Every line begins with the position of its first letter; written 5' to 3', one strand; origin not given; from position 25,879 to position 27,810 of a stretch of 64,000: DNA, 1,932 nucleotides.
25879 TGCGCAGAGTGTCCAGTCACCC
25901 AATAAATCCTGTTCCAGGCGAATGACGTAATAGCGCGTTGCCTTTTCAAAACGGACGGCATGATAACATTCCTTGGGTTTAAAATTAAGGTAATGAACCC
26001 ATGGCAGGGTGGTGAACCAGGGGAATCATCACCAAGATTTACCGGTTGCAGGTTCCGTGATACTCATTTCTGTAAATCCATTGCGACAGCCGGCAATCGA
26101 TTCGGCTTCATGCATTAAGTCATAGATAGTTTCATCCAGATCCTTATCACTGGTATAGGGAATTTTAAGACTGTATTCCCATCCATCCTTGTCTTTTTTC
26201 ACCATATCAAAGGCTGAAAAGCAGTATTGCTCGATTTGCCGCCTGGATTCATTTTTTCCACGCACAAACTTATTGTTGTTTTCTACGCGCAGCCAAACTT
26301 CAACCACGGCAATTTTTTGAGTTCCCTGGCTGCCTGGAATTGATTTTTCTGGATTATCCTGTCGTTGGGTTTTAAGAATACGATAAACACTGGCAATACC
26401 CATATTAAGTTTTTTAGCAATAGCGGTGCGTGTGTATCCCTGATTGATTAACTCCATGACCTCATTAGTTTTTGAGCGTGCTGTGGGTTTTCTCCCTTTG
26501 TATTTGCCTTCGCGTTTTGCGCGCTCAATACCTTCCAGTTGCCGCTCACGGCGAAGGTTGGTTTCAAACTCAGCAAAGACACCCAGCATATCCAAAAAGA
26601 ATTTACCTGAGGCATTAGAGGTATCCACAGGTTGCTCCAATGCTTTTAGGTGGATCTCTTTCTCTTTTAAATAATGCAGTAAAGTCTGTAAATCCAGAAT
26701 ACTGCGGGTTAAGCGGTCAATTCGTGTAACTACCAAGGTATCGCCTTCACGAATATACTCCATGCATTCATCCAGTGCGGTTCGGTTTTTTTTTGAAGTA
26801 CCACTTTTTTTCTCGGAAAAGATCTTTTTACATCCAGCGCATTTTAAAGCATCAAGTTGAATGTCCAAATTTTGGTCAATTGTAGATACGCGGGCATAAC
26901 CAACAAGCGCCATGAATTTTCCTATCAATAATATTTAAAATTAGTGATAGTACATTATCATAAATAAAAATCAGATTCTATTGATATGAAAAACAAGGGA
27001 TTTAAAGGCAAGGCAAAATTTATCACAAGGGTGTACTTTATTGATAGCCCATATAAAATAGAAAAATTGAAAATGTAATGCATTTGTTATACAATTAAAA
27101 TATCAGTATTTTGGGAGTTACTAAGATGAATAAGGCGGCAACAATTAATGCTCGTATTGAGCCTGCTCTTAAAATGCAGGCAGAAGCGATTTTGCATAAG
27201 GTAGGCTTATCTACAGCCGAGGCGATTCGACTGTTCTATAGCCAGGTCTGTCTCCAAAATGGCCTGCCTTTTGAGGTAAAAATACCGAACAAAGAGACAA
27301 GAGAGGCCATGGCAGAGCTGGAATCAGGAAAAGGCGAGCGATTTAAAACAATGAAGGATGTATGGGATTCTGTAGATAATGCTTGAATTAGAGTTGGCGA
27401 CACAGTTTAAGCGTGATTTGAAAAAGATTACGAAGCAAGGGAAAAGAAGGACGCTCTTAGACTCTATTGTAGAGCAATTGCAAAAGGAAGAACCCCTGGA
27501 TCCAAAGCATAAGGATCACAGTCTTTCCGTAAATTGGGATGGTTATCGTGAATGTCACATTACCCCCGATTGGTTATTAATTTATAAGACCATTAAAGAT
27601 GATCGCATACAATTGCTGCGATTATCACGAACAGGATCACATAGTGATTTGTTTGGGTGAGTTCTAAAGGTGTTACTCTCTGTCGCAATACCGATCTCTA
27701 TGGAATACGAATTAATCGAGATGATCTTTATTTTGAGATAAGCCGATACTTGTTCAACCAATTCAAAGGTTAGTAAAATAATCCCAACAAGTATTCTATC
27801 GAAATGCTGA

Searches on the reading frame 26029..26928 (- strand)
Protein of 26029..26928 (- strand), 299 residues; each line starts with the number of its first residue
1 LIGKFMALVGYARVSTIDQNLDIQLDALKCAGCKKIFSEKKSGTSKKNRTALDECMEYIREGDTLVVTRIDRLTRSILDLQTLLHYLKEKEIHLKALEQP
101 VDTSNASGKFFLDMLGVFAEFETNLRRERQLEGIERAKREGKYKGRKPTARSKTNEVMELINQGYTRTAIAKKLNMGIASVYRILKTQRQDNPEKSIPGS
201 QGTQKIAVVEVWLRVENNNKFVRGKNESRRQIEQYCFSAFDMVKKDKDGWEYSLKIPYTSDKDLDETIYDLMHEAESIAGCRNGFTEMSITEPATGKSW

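Call 3: search_protein_families(library=pfam, proteins=[window:26029-26928:-], max_evalue=0.01)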
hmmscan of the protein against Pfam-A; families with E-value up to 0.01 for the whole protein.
window:26029-26928:- (299 aa): 6 families
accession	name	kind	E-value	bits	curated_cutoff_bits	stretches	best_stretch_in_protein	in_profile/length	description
PF00239.26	Resolvase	-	7.5e-43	146.5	23.3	1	9-143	2-145/145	Resolvase, N terminal domain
PF02796.21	HTH_7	-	8.1e-09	35.9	23.8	1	145-187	1-44/45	Helix-turn-helix domain of resolvase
PF19610.4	DUF6115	-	1.2e-05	26.2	27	1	83-181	28-127/134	Family of unknown function (DUF6115)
PF13384.12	HTH_23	-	0.0012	19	24.6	1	157-194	10-47/50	Homeodomain-like domain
PF13551.12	HTH_29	-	0.0046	17.5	28.1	0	157-198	4-46/64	Winged helix-turn helix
PF15978.11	TnsD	-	0.0063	16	32.4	1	157-226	191-255/355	Tn7-like transposition protein D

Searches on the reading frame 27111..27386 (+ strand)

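Call 3: search_protein_families(library=pfam, proteins=[window:27111-27386:+], max_evalue=0.01)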
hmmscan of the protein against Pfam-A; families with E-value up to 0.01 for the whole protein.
window:27111-27386:+ (91 aa): 1 family
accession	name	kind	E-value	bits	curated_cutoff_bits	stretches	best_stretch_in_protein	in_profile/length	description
PF04221.18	RelB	-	1.6e-15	57.2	22.4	1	10-85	2-79/82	RelB antitoxin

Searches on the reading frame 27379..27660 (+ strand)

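Call 3: search_protein_families(library=pfam, proteins=[window:27379-27660:+], max_evalue=0.01)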
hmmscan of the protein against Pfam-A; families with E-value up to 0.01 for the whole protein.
window:27379-27660:+ (93 aa): 2 families
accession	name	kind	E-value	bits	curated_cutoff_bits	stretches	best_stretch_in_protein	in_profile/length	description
PF15738.11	YafQ_toxin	-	6.1e-32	110.2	30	1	3-93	2-88/88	Bacterial toxin of type II toxin-antitoxin system, YafQ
PF05016.21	ParE_toxin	-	9.8e-08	32.9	23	1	5-84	2-84/89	ParE toxin of type II toxin-antitoxin system, parDE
